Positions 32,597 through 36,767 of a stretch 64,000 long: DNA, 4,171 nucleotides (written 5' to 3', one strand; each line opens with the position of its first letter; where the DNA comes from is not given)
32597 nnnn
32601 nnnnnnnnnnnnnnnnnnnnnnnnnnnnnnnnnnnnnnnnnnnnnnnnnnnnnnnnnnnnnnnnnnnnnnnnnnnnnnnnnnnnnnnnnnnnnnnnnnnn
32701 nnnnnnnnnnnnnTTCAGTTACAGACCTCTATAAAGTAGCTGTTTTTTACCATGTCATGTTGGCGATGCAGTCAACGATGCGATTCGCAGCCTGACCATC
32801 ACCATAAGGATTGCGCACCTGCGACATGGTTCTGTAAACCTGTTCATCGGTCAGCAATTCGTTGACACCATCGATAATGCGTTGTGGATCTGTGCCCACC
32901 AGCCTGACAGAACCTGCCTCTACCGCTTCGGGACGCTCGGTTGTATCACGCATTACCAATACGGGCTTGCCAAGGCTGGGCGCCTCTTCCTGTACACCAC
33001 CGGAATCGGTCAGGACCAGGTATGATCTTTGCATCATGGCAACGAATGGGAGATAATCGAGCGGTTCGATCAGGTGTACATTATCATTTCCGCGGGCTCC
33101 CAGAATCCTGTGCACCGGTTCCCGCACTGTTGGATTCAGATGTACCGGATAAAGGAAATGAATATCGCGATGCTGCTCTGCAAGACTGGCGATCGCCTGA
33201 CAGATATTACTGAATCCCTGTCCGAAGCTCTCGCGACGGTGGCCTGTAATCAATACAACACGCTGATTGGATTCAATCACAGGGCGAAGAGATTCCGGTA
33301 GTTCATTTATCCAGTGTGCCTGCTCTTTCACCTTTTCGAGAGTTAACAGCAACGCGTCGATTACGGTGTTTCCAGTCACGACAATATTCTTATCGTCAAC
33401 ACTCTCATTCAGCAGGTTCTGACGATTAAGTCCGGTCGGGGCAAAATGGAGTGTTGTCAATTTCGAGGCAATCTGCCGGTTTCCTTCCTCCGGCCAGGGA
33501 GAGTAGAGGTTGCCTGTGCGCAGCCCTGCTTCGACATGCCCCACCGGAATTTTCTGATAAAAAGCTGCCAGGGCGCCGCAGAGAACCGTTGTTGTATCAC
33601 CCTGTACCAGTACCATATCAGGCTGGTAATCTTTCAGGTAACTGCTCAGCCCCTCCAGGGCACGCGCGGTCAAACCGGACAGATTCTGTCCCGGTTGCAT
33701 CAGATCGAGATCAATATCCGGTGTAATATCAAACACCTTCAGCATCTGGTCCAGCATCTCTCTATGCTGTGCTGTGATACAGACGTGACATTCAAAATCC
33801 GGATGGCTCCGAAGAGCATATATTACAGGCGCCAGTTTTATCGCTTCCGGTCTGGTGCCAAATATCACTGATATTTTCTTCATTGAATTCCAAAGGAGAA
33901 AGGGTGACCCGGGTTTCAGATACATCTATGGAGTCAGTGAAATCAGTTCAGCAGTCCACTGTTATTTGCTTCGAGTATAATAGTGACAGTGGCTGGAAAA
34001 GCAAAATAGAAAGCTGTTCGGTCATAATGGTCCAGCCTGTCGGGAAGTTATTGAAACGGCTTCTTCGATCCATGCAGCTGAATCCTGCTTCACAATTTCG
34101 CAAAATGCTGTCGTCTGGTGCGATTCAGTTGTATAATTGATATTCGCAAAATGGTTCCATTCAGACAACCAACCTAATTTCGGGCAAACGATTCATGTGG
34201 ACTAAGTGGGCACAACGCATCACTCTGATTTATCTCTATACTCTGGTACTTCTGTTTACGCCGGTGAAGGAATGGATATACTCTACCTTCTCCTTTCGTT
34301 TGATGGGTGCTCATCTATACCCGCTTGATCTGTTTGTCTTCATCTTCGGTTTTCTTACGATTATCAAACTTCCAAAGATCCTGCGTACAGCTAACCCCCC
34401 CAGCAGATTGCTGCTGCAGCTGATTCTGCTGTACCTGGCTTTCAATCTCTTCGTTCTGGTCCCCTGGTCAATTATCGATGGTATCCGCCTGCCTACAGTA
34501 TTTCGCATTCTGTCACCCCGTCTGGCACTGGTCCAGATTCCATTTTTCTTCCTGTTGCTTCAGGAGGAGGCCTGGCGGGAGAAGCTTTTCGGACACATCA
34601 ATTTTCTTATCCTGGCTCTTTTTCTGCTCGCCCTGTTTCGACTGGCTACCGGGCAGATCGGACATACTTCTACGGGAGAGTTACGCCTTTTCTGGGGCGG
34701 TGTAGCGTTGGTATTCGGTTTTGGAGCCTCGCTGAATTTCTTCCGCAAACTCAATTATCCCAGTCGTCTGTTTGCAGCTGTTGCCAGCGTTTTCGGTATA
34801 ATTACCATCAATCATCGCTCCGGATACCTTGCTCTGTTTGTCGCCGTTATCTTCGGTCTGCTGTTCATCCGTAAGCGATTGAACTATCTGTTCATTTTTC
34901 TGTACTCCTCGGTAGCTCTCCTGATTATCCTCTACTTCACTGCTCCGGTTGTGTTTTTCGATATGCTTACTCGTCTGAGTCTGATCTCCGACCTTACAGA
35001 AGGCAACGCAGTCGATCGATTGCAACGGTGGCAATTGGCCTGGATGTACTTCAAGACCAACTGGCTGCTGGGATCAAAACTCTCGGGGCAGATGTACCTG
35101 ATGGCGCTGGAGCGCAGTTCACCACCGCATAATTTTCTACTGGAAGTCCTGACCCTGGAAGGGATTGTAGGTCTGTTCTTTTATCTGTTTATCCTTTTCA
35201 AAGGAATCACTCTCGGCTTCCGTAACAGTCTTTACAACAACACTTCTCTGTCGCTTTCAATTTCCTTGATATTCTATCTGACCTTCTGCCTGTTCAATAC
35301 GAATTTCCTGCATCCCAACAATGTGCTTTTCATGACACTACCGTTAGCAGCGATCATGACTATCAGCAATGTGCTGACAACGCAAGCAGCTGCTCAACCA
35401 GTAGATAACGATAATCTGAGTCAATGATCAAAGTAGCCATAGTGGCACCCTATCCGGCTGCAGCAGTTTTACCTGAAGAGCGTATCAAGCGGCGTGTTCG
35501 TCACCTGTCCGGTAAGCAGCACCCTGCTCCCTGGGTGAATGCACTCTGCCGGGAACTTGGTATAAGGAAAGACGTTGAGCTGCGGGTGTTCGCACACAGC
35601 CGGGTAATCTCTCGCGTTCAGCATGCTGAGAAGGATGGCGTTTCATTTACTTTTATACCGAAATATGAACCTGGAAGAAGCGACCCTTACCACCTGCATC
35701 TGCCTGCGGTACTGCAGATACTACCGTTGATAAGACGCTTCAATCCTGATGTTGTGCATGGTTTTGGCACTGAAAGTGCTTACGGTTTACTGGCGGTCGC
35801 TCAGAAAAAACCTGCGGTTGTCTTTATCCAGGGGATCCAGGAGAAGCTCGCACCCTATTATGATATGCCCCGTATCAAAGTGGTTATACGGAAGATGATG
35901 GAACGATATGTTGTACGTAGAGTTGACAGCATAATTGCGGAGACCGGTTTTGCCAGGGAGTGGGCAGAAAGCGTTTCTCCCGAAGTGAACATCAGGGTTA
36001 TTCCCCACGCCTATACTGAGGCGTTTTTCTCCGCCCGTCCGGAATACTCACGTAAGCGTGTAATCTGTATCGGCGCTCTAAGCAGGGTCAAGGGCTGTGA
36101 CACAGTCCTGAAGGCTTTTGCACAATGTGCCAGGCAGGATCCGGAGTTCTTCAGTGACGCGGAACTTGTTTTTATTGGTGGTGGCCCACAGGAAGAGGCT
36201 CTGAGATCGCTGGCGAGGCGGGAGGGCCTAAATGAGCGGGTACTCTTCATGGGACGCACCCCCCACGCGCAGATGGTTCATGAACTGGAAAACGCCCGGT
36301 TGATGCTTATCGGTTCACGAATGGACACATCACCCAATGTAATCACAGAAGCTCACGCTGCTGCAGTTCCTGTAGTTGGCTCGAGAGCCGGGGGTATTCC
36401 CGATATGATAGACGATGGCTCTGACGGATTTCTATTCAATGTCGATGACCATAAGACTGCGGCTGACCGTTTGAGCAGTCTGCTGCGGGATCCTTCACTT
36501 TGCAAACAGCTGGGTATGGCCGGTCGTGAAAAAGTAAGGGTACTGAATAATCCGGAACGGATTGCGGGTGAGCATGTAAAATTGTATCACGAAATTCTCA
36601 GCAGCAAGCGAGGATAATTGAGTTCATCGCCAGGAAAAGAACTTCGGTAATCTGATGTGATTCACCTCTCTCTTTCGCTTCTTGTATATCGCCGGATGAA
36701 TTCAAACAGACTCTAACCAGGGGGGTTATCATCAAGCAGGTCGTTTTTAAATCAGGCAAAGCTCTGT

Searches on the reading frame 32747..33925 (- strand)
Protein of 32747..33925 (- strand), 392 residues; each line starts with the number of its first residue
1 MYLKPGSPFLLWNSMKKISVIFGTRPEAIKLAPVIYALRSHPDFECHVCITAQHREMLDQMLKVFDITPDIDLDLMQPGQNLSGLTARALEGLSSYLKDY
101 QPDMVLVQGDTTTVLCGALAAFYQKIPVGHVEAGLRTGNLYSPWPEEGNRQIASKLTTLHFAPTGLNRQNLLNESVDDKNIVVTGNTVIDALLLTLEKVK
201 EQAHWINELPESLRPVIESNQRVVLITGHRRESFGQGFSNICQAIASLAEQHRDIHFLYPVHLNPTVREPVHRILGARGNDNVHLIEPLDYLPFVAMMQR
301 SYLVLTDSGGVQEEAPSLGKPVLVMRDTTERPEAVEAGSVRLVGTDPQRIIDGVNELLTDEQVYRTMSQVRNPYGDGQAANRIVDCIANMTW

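Call 4: search_protein_families(library=pfam, proteins=[window:32747-33925:-], max_evalue=0.01)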
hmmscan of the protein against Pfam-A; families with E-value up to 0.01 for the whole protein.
window:32747-33925:- (392 aa): 1 family
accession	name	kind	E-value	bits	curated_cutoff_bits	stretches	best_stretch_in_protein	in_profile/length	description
PF02350.25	Epimerase_2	-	1.4e-123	412.6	30.6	1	37-387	2-346/347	UDP-N-acetylglucosamine 2-epimerase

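Call 80: search_protein_families(library=ncbifam, proteins=[window:32747-33925:-], max_evalue=1e-10)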
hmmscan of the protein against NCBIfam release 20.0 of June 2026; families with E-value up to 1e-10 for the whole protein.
window:32747-33925:- (392 aa): 2 families
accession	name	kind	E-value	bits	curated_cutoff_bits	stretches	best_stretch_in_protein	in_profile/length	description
TIGR00236.1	wecB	equivalog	1.7e-157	524.2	210.15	1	17-389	2-364/366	non-hydrolyzing UDP-N-acetylglucosamine 2-epimerase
TIGR03568.1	NeuC_NnaA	equivalog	2.5e-32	112.1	235.9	1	16-387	1-365/365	UDP-N-acetylglucosamine 2-epimerase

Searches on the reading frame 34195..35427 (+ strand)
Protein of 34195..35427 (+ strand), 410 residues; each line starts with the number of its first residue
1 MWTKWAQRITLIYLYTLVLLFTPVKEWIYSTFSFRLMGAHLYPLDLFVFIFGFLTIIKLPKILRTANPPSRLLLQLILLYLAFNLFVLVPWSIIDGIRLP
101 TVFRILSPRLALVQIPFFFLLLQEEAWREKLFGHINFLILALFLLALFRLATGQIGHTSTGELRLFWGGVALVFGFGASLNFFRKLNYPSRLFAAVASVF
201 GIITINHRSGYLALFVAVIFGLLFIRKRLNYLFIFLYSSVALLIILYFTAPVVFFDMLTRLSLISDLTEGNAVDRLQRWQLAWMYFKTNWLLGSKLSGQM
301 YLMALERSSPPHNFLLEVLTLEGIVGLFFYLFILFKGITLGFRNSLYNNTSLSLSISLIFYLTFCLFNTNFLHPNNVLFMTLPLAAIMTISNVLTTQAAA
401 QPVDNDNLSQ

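Call 4: search_protein_families(library=pfam, proteins=[window:34195-35427:+], max_evalue=0.01)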
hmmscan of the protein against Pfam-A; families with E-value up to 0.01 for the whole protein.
window:34195-35427:+ (410 aa): 1 family
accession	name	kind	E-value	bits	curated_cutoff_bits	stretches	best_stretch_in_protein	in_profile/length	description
PF04932.20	Wzy_C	-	3.1e-11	43.7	31.7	1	193-331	1-149/149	O-Antigen ligase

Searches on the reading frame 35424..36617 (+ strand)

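Call 4: search_protein_families(library=pfam, proteins=[window:35424-36617:+], max_evalue=0.01)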
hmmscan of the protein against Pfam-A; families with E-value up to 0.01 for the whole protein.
window:35424-36617:+ (397 aa): 7 families
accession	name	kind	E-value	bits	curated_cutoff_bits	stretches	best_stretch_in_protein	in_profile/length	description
PF00534.26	Glycos_transf_1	-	4.9e-32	111.3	26.4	1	208-369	13-171/172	Glycosyl transferases group 1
PF13692.12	Glyco_trans_1_4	-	1e-28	100.8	27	1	210-356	1-142/142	Glycosyl transferases group 1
PF13439.12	Glyco_transf_4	-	2e-11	44.7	28.5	1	41-195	11-164/170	Glycosyltransferase Family 4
PF13579.12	Glyco_trans_4_4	-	4.6e-10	40.5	29.7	1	39-194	8-156/158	Glycosyl transferase 4-like domain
PF20706.3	GT4-conflict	-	8.6e-10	38.6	26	1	40-332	20-323/385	Family 4 Glycosyltransferase in conflict systems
PF13524.12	Glyco_trans_1_2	-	1.1e-06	29.1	25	1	272-376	28-134/144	Glycosyl transferase-like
PF13477.12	Glyco_trans_4_2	-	4.4e-05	24.1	23.4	1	64-173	32-138/139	Glycosyl transferase 4-like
